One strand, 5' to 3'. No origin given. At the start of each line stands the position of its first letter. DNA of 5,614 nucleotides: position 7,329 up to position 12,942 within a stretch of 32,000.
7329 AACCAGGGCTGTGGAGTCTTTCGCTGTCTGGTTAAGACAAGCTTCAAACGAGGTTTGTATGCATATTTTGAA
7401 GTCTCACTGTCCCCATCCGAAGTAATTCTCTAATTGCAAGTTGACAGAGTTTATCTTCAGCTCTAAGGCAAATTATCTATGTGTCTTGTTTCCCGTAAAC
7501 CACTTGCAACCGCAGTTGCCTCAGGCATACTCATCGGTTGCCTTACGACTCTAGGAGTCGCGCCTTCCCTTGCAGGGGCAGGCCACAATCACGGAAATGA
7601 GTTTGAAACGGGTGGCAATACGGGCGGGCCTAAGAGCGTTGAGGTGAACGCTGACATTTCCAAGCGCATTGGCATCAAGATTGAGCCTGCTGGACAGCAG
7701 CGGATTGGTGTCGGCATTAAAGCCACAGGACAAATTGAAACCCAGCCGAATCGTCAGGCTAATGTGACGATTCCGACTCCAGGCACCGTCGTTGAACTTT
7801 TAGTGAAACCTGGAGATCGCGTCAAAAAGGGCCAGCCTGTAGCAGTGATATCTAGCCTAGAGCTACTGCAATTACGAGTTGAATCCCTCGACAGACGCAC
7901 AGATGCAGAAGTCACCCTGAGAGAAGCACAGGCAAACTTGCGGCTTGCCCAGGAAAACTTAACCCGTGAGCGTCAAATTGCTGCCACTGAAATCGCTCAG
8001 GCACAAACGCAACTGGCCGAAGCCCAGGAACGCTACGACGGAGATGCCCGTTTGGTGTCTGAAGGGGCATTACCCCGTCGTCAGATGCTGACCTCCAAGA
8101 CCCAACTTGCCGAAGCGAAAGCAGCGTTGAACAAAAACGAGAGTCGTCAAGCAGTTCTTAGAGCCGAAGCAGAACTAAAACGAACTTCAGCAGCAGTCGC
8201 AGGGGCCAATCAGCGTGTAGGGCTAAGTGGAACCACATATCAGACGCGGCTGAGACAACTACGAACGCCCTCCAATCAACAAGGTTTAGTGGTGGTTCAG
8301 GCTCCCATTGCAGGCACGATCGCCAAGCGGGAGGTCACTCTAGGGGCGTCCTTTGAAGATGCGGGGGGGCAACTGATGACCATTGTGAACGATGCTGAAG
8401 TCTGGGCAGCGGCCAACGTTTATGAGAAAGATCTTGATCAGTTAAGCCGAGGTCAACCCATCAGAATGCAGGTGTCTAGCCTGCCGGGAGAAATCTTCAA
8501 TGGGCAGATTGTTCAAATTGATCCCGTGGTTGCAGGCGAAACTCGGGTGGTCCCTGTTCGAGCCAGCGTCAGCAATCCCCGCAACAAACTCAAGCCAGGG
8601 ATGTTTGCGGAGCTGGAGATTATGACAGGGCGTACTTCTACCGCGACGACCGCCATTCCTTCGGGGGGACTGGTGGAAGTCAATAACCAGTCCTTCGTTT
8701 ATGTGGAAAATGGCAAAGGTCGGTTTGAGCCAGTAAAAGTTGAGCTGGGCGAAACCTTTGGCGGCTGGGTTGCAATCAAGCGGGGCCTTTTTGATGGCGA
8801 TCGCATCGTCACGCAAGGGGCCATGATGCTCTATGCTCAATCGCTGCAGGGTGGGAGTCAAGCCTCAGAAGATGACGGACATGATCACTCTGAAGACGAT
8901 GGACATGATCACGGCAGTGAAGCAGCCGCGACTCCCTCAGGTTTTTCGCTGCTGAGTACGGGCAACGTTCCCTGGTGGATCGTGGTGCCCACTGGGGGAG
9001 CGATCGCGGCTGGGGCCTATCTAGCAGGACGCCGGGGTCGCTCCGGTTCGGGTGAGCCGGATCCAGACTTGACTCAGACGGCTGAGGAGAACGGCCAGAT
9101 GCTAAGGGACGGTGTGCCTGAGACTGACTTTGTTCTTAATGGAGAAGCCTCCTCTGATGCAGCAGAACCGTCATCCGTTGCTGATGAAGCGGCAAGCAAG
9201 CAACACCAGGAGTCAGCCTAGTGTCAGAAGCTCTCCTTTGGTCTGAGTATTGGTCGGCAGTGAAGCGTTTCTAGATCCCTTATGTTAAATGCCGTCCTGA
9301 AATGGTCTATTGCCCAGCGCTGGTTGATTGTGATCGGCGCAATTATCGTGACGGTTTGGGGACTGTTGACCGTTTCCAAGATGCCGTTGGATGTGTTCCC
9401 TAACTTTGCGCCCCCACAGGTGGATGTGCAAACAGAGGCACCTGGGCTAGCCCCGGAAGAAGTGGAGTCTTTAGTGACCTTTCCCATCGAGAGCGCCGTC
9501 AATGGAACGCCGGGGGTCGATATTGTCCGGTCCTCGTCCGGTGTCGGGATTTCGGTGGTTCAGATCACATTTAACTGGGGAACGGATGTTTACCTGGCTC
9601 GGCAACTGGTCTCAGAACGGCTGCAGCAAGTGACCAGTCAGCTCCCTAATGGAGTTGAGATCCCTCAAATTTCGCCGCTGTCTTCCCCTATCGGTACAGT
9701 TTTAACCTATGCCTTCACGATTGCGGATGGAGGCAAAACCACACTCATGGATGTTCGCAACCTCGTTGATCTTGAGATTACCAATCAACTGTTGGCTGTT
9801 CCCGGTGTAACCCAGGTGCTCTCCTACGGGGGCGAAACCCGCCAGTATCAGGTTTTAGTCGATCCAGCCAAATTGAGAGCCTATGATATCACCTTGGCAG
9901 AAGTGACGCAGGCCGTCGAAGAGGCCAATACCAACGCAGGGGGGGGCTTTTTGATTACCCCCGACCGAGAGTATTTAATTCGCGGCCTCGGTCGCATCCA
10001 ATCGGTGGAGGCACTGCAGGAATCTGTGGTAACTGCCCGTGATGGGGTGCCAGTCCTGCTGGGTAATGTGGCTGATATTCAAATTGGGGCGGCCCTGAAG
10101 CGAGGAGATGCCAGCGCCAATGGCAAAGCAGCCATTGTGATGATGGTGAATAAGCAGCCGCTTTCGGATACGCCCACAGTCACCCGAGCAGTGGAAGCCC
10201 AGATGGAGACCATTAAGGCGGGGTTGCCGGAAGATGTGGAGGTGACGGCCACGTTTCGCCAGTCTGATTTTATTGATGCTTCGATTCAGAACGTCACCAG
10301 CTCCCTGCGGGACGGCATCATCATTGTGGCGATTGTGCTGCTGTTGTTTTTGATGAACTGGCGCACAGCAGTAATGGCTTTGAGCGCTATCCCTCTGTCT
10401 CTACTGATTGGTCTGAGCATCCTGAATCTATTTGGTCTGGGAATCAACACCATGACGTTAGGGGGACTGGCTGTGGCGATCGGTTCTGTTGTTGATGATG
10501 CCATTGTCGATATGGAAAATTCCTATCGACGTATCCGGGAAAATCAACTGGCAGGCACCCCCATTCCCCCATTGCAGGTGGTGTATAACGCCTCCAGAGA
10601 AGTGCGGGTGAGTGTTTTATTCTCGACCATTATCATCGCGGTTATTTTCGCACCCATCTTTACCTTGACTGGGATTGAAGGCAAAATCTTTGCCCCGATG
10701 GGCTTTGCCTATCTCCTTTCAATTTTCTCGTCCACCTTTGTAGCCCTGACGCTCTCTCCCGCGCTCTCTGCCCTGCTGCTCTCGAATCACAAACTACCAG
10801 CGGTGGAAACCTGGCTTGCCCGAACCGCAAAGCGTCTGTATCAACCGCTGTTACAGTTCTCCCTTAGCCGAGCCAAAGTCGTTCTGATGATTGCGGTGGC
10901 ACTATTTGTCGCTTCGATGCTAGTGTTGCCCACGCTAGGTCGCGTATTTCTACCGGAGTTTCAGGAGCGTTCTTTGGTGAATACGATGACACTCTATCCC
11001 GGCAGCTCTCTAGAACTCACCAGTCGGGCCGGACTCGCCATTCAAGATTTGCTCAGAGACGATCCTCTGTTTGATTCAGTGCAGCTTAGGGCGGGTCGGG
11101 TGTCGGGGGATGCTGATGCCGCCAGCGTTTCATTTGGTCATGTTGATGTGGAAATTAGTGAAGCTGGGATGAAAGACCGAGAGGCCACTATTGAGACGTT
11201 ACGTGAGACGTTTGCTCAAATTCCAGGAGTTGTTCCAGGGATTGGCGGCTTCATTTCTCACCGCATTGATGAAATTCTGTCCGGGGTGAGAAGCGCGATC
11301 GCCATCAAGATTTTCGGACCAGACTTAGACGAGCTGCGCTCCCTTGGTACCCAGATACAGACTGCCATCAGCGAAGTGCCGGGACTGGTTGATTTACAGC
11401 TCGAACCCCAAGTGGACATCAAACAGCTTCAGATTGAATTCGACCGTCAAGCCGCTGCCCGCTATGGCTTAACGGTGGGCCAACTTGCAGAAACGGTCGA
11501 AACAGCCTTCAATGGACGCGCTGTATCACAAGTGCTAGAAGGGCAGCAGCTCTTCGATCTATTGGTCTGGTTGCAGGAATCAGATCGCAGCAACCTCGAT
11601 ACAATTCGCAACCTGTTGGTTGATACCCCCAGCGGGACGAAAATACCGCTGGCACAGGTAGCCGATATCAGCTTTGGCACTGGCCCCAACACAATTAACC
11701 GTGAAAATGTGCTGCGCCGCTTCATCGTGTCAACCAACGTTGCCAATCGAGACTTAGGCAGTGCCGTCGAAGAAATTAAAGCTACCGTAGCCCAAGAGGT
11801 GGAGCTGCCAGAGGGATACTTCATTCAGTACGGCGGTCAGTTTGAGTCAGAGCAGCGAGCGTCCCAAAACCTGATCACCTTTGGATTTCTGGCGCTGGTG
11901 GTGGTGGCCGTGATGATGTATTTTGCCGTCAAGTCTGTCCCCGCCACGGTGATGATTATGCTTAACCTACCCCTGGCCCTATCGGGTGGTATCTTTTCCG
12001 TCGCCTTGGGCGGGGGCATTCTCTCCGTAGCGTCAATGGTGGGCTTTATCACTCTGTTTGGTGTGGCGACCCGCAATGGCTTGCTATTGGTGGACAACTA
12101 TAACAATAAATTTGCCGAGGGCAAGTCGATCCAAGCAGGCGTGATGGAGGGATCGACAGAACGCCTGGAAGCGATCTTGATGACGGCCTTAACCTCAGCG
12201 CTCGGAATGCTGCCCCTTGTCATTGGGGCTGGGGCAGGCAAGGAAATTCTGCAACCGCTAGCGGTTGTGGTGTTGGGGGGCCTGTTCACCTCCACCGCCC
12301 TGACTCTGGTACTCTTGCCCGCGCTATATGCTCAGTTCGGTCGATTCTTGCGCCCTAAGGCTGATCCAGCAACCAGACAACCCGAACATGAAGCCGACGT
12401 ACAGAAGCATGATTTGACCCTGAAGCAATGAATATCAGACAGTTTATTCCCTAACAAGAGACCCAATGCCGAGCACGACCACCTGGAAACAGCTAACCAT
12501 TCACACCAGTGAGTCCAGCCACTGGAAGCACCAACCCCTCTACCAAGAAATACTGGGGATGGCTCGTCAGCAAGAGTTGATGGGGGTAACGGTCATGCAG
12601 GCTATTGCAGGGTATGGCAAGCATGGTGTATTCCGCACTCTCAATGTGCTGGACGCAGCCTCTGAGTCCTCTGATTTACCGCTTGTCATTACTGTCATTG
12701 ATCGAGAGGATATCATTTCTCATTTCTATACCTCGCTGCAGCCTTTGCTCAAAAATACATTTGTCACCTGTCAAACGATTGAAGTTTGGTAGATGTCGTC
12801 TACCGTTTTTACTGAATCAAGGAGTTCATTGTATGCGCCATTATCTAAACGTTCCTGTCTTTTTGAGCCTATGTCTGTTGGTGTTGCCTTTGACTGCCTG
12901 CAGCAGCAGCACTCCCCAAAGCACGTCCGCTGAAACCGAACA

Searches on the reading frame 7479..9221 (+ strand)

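Call 96: search_protein_families(library=pfam, proteins=[window:7479-9221:+], max_evalue=0.001)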
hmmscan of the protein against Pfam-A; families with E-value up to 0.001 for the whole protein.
window:7479-9221:+ (580 aa): 4 families
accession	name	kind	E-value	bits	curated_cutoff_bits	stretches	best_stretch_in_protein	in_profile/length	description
PF16576.10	HlyD_D23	-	1.7e-39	135.8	30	2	170-377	54-214/214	Barrel-sandwich domain of CusB or HlyD membrane-fusion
PF13437.12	HlyD_3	-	8.1e-20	72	22.2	1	272-374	1-106/106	HlyD family secretion protein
PF00364.28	Biotin_lipoyl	-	1.4e-05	25.2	22.1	1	95-125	2-37/73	Biotin-requiring enzyme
PF13533.13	Biotin_lipoyl_2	-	1.6e-05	25.1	29.8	1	95-124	2-31/32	Biotin-lipoyl like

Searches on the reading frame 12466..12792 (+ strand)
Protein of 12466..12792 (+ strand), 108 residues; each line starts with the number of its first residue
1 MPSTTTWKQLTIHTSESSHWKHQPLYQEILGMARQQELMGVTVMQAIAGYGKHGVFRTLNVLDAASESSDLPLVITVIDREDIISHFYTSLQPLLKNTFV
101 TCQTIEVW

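Call 4: search_protein_families(library=pfam, proteins=[window:12466-12792:+], max_evalue=0.01)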
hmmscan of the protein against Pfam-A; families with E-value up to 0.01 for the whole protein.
window:12466-12792:+ (108 aa): 1 family
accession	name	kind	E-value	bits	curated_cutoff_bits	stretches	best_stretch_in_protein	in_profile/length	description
PF02641.20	DUF190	-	2.9e-25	88.8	23.4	1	8-107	1-97/97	Uncharacterized ACR, COG1993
